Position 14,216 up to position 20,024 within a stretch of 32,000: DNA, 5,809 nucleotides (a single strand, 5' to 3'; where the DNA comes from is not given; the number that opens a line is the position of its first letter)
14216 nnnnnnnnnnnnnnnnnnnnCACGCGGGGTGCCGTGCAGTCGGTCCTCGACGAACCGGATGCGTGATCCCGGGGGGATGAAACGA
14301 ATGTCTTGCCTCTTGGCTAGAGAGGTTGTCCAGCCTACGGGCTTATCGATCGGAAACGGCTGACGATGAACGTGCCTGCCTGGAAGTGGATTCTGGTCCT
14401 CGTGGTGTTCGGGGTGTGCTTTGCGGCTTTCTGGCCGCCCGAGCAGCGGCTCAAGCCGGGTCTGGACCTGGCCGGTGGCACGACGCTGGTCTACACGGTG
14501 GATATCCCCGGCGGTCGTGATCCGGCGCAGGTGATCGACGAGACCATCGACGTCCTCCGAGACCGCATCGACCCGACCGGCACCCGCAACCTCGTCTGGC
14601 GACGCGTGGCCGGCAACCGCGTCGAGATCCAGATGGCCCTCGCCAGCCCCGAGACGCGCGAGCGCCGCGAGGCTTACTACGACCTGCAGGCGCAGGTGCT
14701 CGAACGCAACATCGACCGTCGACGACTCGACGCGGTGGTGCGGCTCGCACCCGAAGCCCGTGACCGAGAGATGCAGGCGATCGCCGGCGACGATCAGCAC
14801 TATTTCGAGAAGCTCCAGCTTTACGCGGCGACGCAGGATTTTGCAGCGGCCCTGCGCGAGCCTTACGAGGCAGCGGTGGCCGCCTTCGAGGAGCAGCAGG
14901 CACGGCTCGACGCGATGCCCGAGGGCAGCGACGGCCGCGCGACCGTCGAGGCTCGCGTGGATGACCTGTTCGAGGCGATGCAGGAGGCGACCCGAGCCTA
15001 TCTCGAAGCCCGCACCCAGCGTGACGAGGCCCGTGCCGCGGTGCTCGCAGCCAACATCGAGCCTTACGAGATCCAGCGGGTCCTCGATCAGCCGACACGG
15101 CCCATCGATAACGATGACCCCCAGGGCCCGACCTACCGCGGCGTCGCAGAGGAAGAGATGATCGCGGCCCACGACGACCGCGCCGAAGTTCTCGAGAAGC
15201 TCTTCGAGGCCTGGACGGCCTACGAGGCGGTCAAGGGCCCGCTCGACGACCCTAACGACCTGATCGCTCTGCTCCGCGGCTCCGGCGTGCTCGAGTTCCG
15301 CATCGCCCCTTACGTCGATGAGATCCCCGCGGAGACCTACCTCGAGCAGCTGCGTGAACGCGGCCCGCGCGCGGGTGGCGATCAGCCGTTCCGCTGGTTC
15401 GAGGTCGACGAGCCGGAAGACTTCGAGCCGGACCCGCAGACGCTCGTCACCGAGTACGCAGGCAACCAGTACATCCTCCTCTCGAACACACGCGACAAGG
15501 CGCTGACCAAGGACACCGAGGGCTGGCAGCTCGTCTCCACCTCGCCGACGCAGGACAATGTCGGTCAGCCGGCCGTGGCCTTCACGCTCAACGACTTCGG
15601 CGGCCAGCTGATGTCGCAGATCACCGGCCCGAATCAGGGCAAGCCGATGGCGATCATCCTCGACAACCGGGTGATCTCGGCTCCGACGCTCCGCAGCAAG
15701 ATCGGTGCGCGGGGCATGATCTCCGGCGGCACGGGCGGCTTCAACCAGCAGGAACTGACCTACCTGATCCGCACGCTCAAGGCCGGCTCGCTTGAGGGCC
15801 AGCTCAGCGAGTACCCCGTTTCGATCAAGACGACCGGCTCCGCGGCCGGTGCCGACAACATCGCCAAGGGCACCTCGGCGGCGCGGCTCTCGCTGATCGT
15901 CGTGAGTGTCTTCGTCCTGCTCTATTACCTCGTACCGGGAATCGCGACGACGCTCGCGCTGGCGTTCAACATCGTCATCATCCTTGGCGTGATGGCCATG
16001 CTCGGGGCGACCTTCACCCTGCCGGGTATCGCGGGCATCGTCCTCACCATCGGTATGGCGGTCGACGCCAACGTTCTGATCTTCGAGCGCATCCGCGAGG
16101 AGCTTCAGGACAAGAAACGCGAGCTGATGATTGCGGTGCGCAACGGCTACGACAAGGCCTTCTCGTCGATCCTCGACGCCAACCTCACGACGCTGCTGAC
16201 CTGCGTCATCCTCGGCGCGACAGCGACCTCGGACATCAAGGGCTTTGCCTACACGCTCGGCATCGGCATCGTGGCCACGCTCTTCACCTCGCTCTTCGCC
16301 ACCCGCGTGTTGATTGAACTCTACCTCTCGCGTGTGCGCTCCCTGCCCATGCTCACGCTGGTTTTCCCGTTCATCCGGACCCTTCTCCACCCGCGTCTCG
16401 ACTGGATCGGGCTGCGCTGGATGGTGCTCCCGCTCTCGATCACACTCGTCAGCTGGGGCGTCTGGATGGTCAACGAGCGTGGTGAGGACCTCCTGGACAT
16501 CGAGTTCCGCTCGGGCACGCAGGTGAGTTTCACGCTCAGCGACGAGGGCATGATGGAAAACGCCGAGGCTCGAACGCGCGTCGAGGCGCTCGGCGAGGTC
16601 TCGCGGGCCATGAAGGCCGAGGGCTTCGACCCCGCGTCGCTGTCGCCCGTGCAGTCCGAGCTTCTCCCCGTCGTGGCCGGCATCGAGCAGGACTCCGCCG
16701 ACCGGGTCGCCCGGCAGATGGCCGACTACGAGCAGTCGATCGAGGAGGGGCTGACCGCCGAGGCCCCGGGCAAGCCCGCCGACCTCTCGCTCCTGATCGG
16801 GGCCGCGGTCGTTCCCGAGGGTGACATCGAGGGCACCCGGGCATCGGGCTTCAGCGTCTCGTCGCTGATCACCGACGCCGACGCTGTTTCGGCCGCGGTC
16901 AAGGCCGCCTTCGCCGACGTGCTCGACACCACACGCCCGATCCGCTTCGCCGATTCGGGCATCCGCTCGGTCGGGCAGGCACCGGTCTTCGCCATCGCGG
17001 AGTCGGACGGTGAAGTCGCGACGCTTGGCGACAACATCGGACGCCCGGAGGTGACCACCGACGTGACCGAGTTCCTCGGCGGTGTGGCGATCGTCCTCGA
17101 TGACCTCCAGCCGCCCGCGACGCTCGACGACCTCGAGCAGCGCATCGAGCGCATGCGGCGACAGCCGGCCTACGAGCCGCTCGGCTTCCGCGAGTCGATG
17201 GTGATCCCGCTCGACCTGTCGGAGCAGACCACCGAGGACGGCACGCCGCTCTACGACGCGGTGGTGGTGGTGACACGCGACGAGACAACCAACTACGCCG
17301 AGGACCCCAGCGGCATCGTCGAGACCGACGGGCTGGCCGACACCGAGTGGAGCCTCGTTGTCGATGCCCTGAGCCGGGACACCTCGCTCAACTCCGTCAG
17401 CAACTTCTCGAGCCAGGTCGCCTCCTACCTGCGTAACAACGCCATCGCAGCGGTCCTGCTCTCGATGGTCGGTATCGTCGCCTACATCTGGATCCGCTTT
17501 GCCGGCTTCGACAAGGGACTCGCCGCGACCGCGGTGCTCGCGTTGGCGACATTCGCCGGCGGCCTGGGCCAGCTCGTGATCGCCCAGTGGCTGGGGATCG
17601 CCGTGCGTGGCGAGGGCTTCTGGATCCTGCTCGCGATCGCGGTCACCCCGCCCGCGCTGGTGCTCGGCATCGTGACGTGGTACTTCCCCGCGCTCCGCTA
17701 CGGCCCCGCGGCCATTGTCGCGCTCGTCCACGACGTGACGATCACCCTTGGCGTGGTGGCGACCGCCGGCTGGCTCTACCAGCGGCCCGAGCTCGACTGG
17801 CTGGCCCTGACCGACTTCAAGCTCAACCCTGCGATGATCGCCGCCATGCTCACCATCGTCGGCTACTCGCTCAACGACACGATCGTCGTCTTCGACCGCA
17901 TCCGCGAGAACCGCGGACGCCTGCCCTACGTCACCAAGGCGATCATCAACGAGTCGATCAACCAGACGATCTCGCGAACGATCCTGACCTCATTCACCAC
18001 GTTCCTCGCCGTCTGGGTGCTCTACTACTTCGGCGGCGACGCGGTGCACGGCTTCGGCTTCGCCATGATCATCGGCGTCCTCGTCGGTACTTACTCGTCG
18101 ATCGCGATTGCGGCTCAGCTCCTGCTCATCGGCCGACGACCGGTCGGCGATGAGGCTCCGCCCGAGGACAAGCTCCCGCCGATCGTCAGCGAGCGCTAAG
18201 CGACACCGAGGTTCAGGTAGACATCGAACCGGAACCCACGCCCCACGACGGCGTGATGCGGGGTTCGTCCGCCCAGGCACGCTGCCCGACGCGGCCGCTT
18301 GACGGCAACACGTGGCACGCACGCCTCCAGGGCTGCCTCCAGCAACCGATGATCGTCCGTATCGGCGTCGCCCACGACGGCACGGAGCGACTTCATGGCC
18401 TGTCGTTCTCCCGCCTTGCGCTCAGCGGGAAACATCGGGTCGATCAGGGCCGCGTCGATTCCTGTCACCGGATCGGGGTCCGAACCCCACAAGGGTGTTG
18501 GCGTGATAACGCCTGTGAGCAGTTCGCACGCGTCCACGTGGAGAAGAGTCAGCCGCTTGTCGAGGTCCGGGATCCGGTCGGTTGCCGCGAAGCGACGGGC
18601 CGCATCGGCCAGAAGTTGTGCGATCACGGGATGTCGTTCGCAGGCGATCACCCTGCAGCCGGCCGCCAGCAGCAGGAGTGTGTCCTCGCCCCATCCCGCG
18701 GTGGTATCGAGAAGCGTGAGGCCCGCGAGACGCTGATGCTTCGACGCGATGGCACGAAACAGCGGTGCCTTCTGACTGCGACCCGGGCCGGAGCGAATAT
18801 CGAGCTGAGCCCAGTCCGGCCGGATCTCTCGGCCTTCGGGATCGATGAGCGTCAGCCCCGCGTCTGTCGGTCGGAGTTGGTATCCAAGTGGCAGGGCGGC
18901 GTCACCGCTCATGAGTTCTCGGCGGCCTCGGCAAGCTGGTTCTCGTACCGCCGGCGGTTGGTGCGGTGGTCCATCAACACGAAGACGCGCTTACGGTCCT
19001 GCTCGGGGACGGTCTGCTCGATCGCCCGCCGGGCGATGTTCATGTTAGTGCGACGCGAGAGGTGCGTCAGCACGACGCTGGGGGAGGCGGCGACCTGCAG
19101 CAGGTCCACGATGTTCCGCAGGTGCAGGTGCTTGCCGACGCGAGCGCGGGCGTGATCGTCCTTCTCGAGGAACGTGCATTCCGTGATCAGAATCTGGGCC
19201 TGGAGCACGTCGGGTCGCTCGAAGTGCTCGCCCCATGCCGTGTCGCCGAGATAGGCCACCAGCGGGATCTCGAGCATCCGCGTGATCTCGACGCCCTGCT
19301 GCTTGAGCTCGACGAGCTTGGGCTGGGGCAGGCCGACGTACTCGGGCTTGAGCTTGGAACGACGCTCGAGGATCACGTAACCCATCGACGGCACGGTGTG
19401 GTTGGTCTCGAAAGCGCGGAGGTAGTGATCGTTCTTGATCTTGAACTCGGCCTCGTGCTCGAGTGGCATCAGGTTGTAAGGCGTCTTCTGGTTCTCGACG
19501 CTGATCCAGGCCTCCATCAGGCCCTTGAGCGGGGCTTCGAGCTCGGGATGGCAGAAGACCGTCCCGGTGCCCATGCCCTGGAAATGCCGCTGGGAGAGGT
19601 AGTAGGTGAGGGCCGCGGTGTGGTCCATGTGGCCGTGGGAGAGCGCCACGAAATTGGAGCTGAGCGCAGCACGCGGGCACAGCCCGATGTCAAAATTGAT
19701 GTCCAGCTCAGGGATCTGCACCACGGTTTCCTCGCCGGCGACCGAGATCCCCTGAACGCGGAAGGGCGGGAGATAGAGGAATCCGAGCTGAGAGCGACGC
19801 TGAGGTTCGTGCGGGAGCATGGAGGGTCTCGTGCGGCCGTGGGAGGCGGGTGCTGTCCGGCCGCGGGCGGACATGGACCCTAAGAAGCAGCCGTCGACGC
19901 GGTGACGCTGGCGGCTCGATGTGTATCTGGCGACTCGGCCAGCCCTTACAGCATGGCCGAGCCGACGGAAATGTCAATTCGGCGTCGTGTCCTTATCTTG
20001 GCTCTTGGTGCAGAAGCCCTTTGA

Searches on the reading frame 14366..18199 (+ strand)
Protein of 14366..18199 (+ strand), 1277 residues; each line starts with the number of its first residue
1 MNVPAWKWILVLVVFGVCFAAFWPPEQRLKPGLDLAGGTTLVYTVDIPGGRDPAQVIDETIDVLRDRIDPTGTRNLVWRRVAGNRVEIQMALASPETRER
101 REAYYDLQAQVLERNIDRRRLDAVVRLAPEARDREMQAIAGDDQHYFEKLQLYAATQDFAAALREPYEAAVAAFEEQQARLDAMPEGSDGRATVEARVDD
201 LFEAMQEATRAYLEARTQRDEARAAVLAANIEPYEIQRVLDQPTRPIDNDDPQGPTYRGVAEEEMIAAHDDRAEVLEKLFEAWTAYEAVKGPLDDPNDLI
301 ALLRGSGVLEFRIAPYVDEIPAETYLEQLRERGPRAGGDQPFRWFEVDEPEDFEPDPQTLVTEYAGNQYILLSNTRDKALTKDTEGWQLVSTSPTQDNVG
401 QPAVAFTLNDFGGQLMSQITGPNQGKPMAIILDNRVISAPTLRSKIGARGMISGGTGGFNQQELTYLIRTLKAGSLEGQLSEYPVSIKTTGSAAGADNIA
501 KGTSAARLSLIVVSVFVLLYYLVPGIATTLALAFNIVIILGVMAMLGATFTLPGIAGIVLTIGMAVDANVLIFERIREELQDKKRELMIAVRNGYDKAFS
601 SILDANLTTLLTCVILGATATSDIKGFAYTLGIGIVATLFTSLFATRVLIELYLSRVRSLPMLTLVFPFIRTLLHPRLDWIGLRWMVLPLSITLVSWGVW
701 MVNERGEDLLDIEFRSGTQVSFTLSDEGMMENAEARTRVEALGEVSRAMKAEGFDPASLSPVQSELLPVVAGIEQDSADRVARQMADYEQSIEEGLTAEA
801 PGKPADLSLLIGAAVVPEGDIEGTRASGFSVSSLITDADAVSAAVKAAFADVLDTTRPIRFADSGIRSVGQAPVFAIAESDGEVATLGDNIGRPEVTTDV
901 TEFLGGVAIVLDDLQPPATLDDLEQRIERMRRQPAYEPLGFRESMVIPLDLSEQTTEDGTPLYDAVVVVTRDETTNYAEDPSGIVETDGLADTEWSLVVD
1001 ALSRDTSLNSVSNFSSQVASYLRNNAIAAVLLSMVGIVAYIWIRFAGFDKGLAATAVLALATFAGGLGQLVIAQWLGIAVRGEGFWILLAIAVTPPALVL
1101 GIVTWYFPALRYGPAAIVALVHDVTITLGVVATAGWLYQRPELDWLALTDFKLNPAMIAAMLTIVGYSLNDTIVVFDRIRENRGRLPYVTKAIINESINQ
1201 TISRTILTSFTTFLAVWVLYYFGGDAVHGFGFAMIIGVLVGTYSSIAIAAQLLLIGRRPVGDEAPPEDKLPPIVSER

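Call 10: search_protein_families(library=pfam, proteins=[window:14366-18199:+], max_evalue=0.001)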
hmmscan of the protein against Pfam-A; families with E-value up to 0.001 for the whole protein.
window:14366-18199:+ (1277 aa): 3 families
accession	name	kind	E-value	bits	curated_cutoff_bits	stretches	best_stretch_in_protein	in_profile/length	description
PF02355.23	SecD_SecF_C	-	3.8e-65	219.3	20.5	3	1098-1254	43-184/189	Protein export membrane protein SecD/SecF, C-terminal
PF22599.2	SecDF_P1_head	-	1.2e-19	70.7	27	1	384-476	21-112/114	SecDF, P1 head subdomain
PF03176.21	MMPL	-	1.4e-07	31.2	20.5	1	510-642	161-291/333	MMPL family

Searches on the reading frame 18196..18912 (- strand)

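Call 10: search_protein_families(library=pfam, proteins=[window:18196-18912:-], max_evalue=0.001)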
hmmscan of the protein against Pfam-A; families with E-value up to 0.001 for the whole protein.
window:18196-18912:- (238 aa): 1 family
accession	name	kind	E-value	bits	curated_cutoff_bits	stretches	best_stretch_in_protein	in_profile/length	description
PF04445.19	SAM_MT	-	1.3e-38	133.2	26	1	39-233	49-229/230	Putative SAM-dependent methyltransferase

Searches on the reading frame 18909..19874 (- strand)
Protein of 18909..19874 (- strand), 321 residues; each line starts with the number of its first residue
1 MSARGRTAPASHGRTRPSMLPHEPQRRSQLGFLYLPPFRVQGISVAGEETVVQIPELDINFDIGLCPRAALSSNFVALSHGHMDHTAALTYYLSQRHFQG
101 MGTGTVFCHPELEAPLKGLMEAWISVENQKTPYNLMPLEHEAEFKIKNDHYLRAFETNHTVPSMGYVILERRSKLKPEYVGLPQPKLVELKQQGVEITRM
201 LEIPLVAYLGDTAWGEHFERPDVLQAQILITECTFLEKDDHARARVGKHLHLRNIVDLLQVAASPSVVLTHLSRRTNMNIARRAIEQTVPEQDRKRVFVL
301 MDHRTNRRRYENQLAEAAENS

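Call 10: search_protein_families(library=pfam, proteins=[window:18909-19874:-], max_evalue=0.001)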
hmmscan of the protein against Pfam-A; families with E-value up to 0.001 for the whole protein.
window:18909-19874:- (321 aa): 1 family
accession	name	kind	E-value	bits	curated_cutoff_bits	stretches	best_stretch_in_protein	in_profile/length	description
PF12706.13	Lactamase_B_2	-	3.3e-10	40.3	27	1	74-271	32-199/200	Beta-lactamase superfamily domain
